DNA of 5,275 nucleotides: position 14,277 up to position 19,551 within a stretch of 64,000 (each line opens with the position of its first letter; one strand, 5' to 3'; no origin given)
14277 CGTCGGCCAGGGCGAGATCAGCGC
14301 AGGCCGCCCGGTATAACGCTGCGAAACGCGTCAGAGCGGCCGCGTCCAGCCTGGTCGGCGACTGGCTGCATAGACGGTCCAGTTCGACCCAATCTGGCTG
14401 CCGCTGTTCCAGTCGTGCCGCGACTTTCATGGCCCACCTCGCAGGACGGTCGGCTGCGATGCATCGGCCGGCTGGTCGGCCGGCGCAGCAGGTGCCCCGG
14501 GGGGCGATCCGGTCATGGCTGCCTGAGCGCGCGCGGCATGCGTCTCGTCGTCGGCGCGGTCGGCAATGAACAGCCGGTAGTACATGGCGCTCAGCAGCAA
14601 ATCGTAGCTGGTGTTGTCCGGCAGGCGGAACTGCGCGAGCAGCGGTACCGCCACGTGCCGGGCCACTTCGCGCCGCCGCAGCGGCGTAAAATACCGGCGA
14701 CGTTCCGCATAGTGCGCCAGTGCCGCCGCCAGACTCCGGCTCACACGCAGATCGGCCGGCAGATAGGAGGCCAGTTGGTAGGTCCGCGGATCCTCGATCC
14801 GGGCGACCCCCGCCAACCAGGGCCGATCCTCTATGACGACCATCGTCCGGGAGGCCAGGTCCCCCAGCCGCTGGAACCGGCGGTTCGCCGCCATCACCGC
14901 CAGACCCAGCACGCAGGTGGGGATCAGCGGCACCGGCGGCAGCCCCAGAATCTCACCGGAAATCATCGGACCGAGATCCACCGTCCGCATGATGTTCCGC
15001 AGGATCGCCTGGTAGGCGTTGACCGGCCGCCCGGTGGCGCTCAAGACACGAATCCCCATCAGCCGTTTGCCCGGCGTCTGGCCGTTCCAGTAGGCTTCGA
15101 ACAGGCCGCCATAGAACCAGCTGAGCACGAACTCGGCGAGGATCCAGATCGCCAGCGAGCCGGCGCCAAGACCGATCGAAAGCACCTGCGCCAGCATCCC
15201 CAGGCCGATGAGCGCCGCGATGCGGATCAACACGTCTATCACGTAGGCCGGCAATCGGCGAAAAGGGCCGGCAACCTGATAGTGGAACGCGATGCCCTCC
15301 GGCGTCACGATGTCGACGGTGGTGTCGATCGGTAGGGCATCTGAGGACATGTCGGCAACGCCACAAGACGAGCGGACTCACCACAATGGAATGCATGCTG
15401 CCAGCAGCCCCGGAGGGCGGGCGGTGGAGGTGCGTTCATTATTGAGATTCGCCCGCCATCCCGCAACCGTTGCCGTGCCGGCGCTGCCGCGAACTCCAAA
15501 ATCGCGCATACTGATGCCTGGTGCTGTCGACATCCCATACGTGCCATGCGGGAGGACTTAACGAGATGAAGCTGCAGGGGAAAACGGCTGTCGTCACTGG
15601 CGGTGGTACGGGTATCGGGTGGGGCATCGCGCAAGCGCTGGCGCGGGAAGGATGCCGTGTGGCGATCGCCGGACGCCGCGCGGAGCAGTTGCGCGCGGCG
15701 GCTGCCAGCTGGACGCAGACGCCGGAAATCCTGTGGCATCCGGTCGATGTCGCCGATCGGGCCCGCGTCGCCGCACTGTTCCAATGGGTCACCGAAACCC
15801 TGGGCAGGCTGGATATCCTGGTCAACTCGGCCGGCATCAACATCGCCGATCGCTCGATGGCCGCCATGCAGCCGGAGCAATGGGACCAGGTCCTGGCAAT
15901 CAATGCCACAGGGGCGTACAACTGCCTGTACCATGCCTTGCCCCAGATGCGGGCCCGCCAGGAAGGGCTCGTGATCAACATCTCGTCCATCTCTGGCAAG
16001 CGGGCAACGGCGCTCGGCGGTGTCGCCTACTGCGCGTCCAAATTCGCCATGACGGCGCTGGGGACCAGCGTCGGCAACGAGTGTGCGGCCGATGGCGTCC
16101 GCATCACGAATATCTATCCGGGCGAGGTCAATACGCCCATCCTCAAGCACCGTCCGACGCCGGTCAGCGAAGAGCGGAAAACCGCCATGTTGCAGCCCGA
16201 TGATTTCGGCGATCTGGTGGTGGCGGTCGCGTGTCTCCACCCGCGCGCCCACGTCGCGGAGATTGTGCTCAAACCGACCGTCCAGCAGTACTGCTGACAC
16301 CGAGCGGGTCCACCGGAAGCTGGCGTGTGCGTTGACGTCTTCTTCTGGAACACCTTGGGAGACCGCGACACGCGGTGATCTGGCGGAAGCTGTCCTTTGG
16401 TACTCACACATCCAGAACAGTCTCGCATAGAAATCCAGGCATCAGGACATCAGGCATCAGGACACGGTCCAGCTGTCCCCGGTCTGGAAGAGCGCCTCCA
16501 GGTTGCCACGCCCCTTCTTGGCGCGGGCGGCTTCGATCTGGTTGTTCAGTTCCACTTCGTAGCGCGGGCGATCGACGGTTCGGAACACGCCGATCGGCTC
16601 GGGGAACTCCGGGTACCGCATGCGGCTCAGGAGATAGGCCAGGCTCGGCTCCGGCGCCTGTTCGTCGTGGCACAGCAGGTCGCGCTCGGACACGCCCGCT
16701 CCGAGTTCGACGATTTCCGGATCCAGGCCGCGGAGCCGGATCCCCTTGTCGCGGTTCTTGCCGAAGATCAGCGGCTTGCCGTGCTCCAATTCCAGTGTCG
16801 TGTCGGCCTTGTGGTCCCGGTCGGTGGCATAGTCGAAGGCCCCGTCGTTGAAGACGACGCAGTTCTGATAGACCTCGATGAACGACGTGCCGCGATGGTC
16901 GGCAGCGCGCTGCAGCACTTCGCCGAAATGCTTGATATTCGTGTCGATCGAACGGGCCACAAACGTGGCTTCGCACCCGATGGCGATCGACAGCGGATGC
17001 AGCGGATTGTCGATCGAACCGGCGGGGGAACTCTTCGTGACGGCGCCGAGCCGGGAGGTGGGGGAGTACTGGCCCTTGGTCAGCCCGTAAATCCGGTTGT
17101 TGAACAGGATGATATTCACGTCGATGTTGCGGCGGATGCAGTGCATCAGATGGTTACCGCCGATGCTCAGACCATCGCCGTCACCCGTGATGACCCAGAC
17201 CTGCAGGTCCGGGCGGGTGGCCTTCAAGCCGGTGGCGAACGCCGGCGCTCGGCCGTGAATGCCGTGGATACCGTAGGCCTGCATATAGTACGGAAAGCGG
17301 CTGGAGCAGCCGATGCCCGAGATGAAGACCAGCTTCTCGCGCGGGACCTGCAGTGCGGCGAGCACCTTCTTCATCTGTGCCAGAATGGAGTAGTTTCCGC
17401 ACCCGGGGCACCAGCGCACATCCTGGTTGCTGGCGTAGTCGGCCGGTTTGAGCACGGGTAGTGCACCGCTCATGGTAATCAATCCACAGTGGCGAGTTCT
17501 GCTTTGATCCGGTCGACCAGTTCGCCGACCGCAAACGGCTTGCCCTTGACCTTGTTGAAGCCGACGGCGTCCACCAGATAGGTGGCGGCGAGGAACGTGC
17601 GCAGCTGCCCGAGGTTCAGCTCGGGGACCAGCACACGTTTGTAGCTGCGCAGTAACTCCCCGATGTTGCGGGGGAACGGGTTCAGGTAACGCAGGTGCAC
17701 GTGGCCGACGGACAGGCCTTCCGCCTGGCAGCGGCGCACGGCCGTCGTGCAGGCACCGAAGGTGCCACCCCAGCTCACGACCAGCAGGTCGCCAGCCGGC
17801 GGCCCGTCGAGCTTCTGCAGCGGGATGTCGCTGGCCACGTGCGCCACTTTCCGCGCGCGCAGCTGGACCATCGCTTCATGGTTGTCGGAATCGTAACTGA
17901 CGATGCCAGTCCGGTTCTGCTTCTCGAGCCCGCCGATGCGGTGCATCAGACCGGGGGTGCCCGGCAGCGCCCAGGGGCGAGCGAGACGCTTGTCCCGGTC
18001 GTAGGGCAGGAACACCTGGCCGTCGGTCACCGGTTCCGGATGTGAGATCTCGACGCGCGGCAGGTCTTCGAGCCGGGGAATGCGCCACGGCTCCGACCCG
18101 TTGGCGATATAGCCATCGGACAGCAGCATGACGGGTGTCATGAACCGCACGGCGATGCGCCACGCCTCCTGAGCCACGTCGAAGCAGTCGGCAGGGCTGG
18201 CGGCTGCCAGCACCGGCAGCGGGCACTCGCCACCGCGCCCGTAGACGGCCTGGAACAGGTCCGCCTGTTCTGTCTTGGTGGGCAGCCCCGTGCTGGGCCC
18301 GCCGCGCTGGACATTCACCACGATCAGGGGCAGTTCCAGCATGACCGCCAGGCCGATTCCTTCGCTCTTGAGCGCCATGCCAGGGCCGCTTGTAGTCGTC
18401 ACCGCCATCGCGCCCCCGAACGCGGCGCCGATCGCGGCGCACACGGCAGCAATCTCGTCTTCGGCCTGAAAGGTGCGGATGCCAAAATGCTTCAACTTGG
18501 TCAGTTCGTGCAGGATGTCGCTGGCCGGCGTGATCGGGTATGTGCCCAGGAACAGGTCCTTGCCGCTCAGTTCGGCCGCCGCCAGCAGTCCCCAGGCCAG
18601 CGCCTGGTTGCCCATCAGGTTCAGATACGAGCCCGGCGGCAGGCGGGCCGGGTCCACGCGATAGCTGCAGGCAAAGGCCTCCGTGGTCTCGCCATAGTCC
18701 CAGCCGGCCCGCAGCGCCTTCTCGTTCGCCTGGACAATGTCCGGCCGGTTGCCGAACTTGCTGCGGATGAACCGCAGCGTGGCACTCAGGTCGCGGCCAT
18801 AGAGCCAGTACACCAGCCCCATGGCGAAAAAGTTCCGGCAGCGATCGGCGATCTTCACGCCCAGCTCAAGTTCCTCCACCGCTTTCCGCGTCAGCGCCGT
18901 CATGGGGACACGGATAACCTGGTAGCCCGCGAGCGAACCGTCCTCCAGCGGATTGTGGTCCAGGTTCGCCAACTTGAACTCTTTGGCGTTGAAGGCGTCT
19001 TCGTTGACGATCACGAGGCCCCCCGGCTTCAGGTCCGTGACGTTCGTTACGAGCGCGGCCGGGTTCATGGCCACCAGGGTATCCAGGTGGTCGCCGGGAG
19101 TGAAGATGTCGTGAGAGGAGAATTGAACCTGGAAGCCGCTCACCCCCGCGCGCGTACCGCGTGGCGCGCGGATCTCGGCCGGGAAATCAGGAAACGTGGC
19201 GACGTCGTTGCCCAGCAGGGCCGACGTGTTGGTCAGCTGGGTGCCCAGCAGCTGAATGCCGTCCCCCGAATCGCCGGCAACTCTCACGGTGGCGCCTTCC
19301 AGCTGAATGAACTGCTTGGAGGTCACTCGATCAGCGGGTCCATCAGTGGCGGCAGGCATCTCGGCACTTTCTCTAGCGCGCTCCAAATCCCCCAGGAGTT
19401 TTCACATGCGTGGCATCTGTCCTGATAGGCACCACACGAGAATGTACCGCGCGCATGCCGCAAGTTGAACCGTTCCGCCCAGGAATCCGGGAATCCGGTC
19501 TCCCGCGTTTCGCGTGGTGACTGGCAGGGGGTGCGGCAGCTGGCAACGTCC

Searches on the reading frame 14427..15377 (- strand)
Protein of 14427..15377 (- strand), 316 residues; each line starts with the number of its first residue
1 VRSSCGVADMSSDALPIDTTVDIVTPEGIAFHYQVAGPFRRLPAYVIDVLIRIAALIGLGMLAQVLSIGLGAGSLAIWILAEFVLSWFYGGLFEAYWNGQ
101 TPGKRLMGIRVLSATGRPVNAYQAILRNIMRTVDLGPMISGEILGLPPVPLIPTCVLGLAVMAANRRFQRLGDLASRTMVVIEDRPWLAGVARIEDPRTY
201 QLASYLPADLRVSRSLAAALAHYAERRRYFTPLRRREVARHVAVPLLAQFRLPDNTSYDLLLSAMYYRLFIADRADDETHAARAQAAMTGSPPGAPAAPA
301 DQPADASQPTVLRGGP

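Call 95: search_protein_families(library=pfam, proteins=[window:14427-15377:-], max_evalue=0.0001)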
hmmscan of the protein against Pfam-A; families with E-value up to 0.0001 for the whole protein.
window:14427-15377:- (316 aa): 1 family
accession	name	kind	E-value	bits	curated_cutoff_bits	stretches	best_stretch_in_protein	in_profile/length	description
PF06271.18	RDD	-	4.7e-21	76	24.1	1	35-176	1-136/137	RDD family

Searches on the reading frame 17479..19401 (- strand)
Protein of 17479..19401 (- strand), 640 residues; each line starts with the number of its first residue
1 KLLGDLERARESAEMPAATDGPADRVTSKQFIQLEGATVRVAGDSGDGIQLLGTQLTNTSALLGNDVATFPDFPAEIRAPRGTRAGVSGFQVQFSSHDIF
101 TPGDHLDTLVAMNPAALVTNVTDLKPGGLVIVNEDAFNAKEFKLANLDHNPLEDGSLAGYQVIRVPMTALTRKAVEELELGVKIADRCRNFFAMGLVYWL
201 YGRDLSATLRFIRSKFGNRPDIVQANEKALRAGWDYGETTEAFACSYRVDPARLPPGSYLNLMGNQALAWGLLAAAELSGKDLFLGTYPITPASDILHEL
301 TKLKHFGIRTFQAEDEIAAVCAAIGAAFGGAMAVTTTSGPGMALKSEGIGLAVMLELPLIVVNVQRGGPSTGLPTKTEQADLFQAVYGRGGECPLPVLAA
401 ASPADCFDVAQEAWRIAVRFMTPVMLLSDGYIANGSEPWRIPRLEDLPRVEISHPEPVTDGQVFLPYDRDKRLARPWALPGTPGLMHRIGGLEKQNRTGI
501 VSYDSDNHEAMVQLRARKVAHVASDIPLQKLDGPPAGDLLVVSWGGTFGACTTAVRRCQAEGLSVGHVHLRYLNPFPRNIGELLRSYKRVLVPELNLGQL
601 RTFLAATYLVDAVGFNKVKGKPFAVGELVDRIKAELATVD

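Call 95: search_protein_families(library=pfam, proteins=[window:17479-19401:-], max_evalue=0.0001)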
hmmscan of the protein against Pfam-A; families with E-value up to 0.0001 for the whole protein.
window:17479-19401:- (640 aa): 3 families
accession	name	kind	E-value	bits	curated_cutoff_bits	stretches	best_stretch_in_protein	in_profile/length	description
PF01855.24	POR_N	-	3.1e-50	171.5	27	1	284-495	10-219/231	Pyruvate flavodoxin/ferredoxin oxidoreductase, thiamine diP-bdg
PF01558.24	POR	-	9.3e-25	88.2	27.4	1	46-233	2-171/173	Pyruvate ferredoxin/flavodoxin oxidoreductase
PF17147.9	PFOR_II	-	1.1e-08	35.8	27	1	538-600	2-70/102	Pyruvate:ferredoxin oxidoreductase core domain II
